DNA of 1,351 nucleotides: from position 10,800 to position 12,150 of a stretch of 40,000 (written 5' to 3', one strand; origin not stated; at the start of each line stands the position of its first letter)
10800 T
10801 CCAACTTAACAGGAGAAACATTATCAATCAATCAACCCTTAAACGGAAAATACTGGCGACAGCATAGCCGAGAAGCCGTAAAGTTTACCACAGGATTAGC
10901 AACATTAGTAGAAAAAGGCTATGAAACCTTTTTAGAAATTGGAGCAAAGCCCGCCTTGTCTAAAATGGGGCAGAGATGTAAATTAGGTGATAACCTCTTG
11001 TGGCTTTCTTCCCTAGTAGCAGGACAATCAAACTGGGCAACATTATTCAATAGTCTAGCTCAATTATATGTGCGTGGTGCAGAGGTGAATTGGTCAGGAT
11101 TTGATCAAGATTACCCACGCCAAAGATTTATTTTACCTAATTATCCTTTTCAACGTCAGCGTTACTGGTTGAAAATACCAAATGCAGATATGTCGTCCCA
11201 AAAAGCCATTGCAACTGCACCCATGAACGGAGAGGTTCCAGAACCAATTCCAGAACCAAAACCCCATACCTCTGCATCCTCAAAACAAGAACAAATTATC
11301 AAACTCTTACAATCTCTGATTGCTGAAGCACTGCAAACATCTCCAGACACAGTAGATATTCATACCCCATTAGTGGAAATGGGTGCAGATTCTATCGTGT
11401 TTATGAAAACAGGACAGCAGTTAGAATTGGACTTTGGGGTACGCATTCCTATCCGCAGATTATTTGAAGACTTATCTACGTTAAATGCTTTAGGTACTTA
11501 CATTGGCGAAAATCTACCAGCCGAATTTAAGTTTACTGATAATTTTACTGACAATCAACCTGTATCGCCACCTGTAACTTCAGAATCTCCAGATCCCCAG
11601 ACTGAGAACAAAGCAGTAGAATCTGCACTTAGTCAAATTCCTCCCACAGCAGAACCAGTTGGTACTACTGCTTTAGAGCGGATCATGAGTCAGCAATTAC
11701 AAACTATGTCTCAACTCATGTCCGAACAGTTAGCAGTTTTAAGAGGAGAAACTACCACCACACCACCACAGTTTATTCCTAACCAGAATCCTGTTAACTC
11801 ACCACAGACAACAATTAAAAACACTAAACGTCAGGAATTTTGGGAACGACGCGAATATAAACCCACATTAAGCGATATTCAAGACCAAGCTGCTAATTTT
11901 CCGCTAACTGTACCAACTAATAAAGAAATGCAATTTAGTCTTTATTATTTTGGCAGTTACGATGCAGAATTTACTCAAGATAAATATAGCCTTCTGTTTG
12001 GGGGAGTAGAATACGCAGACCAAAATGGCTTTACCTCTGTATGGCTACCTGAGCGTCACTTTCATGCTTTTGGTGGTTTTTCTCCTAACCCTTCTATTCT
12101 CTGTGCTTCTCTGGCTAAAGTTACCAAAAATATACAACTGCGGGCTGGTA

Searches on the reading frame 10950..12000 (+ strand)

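Call 49: search_protein_families(library=pfam, proteins=[window:10950-12000:+], max_evalue=0.01)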
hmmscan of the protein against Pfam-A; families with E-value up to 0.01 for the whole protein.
window:10950-12000:+ (350 aa): 2 families
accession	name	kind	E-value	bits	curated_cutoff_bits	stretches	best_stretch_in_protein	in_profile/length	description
PF00550.31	PP-binding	-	1.1e-13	51.6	20.8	1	119-185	2-67/67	Phosphopantetheine attachment site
PF23297.2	ACP_SdgA_C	-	0.0013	19.2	27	1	109-158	4-53/95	Highly reducing polyketide synthase sdgA, C-terminal ACP domain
